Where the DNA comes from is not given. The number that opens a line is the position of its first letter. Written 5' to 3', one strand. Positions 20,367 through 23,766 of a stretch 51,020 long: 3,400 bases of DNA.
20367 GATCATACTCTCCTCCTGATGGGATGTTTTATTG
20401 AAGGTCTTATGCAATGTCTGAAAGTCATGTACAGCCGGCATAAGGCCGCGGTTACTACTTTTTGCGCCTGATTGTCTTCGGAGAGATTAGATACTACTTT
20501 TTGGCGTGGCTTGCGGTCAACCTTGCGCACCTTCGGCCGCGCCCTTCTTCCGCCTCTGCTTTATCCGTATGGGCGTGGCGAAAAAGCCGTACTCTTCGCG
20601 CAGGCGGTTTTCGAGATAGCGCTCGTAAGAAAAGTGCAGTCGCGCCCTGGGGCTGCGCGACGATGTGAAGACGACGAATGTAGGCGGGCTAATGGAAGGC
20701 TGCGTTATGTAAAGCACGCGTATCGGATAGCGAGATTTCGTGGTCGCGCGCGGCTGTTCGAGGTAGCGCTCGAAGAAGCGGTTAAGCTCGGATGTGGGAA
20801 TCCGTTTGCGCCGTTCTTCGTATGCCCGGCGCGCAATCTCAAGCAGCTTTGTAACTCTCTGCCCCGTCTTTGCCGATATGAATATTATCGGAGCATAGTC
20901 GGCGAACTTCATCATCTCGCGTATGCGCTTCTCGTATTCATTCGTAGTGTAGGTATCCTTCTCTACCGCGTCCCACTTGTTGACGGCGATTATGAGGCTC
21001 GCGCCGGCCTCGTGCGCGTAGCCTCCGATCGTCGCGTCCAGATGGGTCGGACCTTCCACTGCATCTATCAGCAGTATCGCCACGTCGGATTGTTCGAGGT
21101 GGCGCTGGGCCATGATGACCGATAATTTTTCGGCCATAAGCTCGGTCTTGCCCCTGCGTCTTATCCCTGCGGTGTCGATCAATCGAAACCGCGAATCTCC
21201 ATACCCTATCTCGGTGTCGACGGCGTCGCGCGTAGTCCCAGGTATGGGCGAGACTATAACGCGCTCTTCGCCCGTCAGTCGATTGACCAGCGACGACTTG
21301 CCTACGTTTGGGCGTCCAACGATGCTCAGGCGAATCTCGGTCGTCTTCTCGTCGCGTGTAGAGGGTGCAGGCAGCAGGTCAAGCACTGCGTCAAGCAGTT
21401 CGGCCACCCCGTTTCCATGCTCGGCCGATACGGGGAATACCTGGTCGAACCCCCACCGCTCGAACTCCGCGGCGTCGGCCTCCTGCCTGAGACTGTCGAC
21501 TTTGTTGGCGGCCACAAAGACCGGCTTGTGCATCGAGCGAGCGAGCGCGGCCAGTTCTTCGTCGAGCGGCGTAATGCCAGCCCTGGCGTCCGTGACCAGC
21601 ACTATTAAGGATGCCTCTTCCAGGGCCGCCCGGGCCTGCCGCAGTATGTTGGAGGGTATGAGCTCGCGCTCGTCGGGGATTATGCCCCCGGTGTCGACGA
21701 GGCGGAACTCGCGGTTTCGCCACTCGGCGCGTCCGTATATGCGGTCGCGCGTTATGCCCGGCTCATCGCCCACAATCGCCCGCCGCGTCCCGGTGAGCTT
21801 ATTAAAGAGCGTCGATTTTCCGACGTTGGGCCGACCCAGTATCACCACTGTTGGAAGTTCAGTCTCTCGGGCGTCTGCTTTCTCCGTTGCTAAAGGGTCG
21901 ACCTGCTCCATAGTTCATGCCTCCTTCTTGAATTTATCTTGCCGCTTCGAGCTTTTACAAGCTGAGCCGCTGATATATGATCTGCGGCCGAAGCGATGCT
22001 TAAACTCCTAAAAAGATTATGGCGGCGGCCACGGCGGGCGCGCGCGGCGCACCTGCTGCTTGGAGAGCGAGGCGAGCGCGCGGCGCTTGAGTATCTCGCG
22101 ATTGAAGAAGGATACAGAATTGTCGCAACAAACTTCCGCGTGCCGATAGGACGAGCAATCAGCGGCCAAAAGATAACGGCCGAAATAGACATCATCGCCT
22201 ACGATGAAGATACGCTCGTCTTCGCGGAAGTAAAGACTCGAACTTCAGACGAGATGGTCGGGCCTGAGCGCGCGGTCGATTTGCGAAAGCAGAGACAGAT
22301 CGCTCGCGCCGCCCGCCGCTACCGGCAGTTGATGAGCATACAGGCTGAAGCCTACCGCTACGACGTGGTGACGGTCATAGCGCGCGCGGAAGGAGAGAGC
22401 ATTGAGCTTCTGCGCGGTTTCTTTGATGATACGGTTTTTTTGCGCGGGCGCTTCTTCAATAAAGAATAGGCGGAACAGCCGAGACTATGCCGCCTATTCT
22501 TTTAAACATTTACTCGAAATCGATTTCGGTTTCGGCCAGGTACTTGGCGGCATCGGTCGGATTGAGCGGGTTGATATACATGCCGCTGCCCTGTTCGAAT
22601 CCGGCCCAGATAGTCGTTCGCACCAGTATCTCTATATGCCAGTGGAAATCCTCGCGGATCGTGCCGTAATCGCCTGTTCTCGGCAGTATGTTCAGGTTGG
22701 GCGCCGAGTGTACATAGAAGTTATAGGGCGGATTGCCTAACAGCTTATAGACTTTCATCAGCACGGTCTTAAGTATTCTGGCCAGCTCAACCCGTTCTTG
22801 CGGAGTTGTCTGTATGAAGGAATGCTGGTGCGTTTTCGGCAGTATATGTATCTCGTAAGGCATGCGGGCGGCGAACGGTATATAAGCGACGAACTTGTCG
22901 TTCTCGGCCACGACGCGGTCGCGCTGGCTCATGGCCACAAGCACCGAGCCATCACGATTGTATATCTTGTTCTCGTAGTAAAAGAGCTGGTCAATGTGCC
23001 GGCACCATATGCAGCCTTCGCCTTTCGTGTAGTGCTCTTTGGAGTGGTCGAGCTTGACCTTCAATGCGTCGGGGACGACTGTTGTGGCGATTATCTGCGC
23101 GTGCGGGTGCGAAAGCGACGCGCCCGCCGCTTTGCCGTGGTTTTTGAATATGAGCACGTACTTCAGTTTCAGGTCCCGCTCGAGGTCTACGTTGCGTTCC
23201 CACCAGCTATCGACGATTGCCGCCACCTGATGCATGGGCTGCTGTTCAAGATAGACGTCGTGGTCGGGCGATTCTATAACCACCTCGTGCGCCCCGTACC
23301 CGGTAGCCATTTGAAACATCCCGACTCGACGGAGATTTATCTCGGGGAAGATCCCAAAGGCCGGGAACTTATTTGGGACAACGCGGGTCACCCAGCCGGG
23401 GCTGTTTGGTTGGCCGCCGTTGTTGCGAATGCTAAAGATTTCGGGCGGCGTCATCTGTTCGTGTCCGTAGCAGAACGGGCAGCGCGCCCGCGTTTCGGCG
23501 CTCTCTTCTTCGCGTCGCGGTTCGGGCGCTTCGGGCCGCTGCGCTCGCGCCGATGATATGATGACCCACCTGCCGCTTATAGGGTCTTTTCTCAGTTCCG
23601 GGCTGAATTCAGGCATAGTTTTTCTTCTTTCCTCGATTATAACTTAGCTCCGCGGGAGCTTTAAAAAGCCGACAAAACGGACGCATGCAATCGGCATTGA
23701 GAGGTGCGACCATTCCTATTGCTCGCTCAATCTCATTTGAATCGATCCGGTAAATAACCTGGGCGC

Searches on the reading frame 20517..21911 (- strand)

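Call 80: search_protein_families(library=pfam, proteins=[window:20517-21911:-], max_evalue=0.00001)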
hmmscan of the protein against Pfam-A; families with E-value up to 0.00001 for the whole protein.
window:20517-21911:- (464 aa): 8 families
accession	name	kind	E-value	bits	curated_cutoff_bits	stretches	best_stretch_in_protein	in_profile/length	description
PF01926.29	MMR_HSR1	-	3e-59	198.5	21.9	2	21-137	1-113/113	50S ribosome-binding GTPase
PF02421.24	FeoB_N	-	9.2e-32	110.2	27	2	21-175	2-155/156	Ferrous iron transport protein B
PF00009.33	GTP_EFTU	-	2.3e-28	99.5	26.5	2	227-361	56-183/188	Elongation factor Tu GTP binding domain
PF14714.11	KH_dom-like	-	5.3e-22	78.3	27.3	1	370-453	1-81/81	KH-domain-like of EngA bacterial GTPase enzymes, C-terminal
PF03193.22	RsgA_GTPase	-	4.6e-14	53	30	0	97-225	23-139/174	RsgA GTPase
PF00350.29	Dynamin_N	-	2.3e-10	41.2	27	0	197-228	3-34/168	Dynamin family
PF08477.19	Roc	-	1.3e-06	29.1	27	0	195-217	2-24/119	Ras of Complex, Roc, domain of DAPkinase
PF04548.22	AIG1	-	1.9e-06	27.8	27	0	21-122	2-105/212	AIG1 family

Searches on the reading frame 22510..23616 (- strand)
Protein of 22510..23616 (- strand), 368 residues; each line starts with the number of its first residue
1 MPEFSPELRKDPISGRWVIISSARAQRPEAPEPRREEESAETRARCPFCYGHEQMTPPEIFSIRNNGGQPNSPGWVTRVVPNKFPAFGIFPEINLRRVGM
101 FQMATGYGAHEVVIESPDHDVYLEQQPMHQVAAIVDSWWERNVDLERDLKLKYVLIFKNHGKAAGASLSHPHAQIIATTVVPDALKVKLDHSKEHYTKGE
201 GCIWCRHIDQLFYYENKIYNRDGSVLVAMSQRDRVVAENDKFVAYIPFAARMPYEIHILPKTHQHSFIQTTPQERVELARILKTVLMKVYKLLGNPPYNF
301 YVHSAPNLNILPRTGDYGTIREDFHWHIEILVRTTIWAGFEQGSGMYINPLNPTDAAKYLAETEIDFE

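Call 80: search_protein_families(library=pfam, proteins=[window:22510-23616:-], max_evalue=0.00001)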
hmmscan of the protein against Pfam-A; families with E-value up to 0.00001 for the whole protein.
window:22510-23616:- (368 aa): 4 families
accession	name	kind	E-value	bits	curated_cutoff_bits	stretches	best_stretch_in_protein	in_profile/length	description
PF01087.27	GalP_UDP_transf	-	2.2e-19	71.1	22.1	1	6-182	12-184/184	Galactose-1-phosphate uridyl transferase, N-terminal domain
PF16268.10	DUF4921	-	4e-13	49.5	28.5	0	217-356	267-389/425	Domain of unknown function (DUF4921)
PF02744.22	GalP_UDP_tr_C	-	7.2e-11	42.5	29.2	1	227-329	23-118/165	Galactose-1-phosphate uridyl transferase, C-terminal domain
PF16285.10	DUF4931_N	-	1.6e-07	31.9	24.1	1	123-177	66-120/124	Domain of unknown function (DUF4931) N-terminal domain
